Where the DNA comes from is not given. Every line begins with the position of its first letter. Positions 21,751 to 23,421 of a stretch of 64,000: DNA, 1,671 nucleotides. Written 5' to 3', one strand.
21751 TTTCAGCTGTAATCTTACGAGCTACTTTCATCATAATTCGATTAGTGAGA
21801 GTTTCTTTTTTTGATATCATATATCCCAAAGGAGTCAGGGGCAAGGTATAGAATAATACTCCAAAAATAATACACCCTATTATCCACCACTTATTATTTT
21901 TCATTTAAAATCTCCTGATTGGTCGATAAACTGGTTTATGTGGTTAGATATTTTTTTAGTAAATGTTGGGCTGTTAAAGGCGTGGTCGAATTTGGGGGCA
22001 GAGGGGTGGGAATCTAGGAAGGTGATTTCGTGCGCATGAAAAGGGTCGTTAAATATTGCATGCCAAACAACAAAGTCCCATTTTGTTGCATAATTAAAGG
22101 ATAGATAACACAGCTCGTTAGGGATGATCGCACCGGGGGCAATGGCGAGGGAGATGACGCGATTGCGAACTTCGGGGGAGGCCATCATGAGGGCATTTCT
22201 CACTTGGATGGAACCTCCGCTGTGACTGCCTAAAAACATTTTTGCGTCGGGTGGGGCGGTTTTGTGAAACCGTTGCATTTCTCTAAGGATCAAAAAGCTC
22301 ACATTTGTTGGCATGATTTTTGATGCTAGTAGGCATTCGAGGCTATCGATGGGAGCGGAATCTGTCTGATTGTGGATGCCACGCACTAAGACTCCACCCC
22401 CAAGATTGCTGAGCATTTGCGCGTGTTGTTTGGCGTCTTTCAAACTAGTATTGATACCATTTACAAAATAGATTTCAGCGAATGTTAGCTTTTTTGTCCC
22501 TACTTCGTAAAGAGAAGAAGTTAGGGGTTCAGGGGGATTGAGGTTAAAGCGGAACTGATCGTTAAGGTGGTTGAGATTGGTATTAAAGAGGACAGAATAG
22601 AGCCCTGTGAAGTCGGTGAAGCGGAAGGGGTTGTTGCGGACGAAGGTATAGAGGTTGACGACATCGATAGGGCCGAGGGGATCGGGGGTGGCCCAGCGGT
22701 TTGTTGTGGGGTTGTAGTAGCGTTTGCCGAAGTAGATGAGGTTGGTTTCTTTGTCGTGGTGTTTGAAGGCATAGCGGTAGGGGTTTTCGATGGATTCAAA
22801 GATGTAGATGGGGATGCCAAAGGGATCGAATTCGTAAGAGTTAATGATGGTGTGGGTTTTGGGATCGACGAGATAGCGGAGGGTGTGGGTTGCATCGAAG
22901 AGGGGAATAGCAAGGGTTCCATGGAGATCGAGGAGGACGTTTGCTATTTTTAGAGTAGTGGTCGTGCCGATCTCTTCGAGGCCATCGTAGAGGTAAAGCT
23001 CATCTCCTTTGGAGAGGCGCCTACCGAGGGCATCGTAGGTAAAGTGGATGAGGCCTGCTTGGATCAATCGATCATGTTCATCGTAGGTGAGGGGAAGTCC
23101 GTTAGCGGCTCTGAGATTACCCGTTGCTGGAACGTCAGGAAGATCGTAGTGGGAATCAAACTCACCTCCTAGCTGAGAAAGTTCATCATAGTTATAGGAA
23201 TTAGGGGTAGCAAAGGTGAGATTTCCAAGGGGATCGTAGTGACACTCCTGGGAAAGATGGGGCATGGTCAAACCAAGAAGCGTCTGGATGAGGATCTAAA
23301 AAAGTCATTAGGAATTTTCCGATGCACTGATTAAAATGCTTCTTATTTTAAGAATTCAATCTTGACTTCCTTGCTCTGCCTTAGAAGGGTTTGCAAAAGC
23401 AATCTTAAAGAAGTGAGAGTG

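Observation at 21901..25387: Orphan Rhs-CT cassette sharing a 672-nt direct repeat with the main gene: a ready-made toxin-switching substrate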

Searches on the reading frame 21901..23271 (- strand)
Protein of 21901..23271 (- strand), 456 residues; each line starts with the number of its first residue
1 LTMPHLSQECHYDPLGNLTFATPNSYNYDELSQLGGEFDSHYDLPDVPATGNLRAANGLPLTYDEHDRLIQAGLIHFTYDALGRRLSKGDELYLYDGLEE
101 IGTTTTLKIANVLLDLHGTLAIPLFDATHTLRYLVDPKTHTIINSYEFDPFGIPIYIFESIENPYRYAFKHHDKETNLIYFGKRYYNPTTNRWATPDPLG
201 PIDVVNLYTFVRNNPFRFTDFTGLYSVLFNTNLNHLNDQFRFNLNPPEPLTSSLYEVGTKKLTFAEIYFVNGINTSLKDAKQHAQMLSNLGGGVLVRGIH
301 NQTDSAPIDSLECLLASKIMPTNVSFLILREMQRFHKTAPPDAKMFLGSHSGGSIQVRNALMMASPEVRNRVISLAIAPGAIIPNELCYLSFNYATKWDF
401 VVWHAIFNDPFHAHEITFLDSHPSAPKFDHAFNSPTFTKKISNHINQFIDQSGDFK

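Call 5: search_protein_families(library=pfam, proteins=[window:21901-23271:-], max_evalue=0.01)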
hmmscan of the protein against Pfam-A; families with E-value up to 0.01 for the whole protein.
window:21901-23271:- (456 aa): 1 family
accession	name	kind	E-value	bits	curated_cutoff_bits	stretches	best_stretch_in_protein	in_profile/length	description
PF05593.20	RHS_repeat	-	0.003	18.4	22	0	63-87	1-30/38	RHS Repeat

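Call 6: search_protein_families(library=ncbifam, proteins=[window:21901-23271:-], max_evalue=0.01)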
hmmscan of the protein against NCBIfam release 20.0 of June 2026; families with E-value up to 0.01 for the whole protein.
window:21901-23271:- (456 aa): 3 families
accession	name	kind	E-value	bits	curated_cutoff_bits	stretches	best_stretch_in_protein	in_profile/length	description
TIGR03696.1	Rhs_assc_core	domain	6.9e-20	71.3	32.5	1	149-224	2-76/76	RHS repeat-associated core domain-containing protein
NF041261.1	RHS_core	equivalog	1.1e-05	23.4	2000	1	160-224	1198-1261/1261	RHS element core protein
TIGR01643.1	YD_repeat_2x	repeat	0.0092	16.5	15.8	0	77-88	20-31/42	YD repeat-containing protein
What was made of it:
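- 21901..23271 (-): Orphan rhs-CT ORF (456 aa from TTG, 454 aa from ATG): 227 core residues plus a 229-aa tip. TIGR03696 at aa 149-224, E 7e-20 (call 6).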

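Call 11: find_homologous_proteins(query=window:21901-23271:-, max_evalue=0.00001)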
Query window:21901-23271:- (456 aa): 36 proteins with E <= 0.00001 among 4064 candidates.
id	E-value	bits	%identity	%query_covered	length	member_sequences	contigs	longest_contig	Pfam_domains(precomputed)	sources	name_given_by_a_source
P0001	0.0e+0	1059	100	100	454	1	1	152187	PF25023.2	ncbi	-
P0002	9.2e-140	485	54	88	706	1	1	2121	PF05593.20,PF25023.2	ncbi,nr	ncbi:MAG: RHS repeat-associated core domain-containing protein, partial [Chlamydiae bacterium]|nr:RH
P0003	1.1e-94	336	61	53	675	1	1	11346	PF05593.20,PF25023.2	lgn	-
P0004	4.2e-38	149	41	48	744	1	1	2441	PF05593.20,PF25023.2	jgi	-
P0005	6.0e-37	146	39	48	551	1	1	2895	PF05593.20,PF25023.2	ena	-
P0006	5.2e-33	133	40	48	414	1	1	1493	PF05593.20,PF25023.2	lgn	-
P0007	2.6e-31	127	40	44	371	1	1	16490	PF25023.2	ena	-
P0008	5.0e-31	126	37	48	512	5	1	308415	PF05593.20,PF25023.2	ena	-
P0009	4.4e-29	120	40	46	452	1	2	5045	PF25023.2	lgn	-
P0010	9.1e-27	112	34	50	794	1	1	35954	PF05593.20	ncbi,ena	-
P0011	5.9e-26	109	34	47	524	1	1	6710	-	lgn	-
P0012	1.8e-25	108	35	46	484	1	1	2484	-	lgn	-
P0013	6.2e-25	106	43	32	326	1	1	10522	PF25023.2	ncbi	-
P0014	6.2e-24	103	27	82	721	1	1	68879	PF05593.20,PF25023.2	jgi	-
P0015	6.5e-24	103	34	43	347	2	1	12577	PF05593.20,PF25023.2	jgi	-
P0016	5.4e-20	90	34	42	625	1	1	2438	-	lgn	-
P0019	3.3e-15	74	40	30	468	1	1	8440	-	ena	-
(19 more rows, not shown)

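Call 12: find_encoding_contigs(protein=P0001, flank=10000, max_places=6)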
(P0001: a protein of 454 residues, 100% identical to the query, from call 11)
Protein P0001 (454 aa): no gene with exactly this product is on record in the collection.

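Call 20: find_related_loci(query=window:21901-23271:-, collection=genome_contigs, flank=10000)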
Query window:21901-23271:- (456 aa) in genome_contigs; peptide patterns used: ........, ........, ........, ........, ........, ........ (x = any residue, [..] = any of these).
13 stretches matched a pattern; 1 encode a relative of the query (tblastn E <= 1e-3); 1 distinct loci.
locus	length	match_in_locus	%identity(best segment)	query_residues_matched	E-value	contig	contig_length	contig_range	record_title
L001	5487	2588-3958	56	1-453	9e-168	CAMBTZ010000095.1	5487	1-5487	MAG: Chlamydia trachomatis isolate MiH-16apr19-328 genome assembly, contig: MiH-16apr19-C38716, whole genome shotgun seq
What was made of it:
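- Tried and rejected: The species-representative genome scan gave one distant locus, L001 at 56% identity (call 20).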

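Call 29: find_encoding_contigs(protein=P0037, flank=10000, max_places=4)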
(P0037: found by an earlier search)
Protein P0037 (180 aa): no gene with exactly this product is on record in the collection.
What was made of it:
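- Tried and rejected: Exact look-ups of the orphan and of immA found no indexed contig (calls 12, 29).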

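Call 33: find_encoding_contigs(protein=P0011, flank=6000, max_places=3)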
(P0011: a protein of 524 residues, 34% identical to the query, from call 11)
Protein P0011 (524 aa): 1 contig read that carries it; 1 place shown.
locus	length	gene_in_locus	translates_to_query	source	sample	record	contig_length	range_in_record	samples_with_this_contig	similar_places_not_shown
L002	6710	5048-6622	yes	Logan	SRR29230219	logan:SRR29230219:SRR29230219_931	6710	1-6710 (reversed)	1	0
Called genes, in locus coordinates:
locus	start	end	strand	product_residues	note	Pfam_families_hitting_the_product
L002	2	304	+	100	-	?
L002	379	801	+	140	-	PF14539:DUF4442 (weak), PF13622:4HBT_3 (weak), PF03061:4HBT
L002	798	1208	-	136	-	PF13893:RRM_5 (weak), PF00076:RRM_1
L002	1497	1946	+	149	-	PF03479:PCC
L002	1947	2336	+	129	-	PF00472:RF-1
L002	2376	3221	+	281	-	PF01479:S4 (faint), PF00849:PseudoU_synth_2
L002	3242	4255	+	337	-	PF13529:Peptidase_C39_2 (weak)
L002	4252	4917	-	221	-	PF00923:TAL_FSA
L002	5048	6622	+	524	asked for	-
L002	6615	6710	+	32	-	?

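Call 34: find_encoding_contigs(protein=P0019, flank=6000, max_places=3)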
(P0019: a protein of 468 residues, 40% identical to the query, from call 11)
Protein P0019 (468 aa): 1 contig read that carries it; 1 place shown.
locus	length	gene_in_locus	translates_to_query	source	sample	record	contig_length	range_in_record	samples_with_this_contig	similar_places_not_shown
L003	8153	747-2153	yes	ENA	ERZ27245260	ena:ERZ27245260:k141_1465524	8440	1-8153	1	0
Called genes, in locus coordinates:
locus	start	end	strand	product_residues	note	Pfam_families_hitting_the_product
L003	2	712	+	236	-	?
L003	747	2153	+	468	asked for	-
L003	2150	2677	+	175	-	-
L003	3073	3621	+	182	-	-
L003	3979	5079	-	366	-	PF00487:FA_desaturase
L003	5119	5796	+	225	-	PF09825:BPL_N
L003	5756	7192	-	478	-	PF00474:SSF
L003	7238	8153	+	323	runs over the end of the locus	PF05150:Legionella_OMP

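Call 35: find_encoding_contigs(protein=P0014, flank=8000, max_places=3)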
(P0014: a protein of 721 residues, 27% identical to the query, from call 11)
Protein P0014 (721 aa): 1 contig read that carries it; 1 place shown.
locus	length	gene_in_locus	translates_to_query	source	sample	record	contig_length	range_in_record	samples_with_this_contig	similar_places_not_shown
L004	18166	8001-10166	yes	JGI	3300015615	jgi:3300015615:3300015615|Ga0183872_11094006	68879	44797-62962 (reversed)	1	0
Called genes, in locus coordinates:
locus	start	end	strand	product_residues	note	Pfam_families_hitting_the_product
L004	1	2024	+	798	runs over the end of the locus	PF01588:tRNA_bind, PF03483:B3_4, PF03484:B5, PF17759:tRNA_synthFbeta, PF03147:FDX-ACB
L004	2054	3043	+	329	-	-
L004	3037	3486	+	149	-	PF01035:DNA_binding_1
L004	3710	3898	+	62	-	-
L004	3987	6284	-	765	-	PF00176:SNF2-rel_dom, PF04851:ResIII (weak), PF00271:Helicase_C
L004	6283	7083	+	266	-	-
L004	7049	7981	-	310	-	PF17773:UPF0176_N, PF00581:Rhodanese, PF12368:Rhodanese_C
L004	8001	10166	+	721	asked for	PF25023:TEN_YD-shell, PF05593:RHS_repeat (weak)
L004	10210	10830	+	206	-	PF00163:Ribosomal_S4, PF01479:S4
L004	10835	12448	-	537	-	PF03023:MurJ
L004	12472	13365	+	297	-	PF01261:AP_endonuc_2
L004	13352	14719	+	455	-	PF01336:tRNA_anti-codon, PF00152:tRNA-synt_2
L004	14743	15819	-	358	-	PF04519:Bactofilin (faint), PF26514:DUF8173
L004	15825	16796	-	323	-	PF05201:GlutR_N, PF01488:Shikimate_DH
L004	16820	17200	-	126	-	PF21982:RecX_HTH1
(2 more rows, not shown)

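Call 49: find_encoding_contigs(protein=P0003, flank=10000, max_places=3)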
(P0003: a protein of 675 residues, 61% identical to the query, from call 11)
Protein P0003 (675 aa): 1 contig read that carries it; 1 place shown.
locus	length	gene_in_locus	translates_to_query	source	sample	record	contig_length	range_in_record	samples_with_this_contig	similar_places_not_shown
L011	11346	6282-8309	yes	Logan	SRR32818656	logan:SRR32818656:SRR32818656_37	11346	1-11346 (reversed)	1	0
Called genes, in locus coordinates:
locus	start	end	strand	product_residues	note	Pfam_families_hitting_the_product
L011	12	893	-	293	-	PF02498:Bro-N (weak)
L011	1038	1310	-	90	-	-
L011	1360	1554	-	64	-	-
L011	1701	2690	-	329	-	-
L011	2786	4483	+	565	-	PF00749:tRNA-synt_1c, PF03950:tRNA-synt_1c_C, PF20974:tRNA-synt_1c_C2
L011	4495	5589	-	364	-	PF00583:Acetyltransf_1, PF08445:FR47 (weak)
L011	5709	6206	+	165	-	PF07366:SnoaL, PF12680:SnoaL_2, PF14534:DUF4440 (weak)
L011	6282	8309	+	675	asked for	PF25023:TEN_YD-shell, PF05593:RHS_repeat (faint)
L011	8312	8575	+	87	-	-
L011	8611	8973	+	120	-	-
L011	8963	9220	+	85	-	PF14206:Cys_rich_CPCC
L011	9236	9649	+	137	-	-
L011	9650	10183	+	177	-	PF15566:Imm32 (weak)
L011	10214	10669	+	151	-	-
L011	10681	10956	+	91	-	-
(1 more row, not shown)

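Call 50: search_protein_families(library=pfam, proteins=[P0011, P0012, P0016, P0019, L001:3967-5259:+], max_evalue=0.1)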
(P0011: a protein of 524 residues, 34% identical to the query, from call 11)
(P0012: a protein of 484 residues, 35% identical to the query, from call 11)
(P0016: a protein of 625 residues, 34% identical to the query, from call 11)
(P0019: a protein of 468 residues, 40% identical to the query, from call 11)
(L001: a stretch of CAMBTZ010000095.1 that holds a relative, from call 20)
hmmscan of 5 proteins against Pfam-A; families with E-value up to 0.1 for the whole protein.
P0011 (524 aa): 0 families

P0012 (484 aa): 1 family
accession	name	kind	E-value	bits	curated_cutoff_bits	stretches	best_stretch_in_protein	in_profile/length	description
PF17562.7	Styelin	-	0.032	15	27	1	100-121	7-28/59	Styelin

P0016 (625 aa): 2 families
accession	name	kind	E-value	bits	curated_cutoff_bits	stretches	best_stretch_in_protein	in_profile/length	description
PF05061.18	Pox_A11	-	0.0041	16.9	25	1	76-123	206-251/315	Poxvirus A11 Protein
PF15113.11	TMEM117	-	0.097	12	27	0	96-128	182-214/411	TMEM117 protein family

P0019 (468 aa): 0 families

L001:3967-5259:+ (431 aa): 0 families

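Call 54: find_related_loci(query=window:21901-23271:-, collection=metagenome_contigs, flank=10000)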
Query window:21901-23271:- (456 aa) in metagenome_contigs; peptide patterns used: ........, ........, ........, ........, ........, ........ (x = any residue, [..] = any of these).
15 stretches matched a pattern, but none encodes a relative of the query by tblastn (E <= 1e-3).
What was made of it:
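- On Orphan rhs-CT / rhsI module: No sister strains were found in genome or metagenome collections (calls 20, 54).
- No recombinant junction, population data or sister strain could be examined (calls 12, 20, 29, 54).
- Tried and rejected: The first metagenome scan found nothing (call 54).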
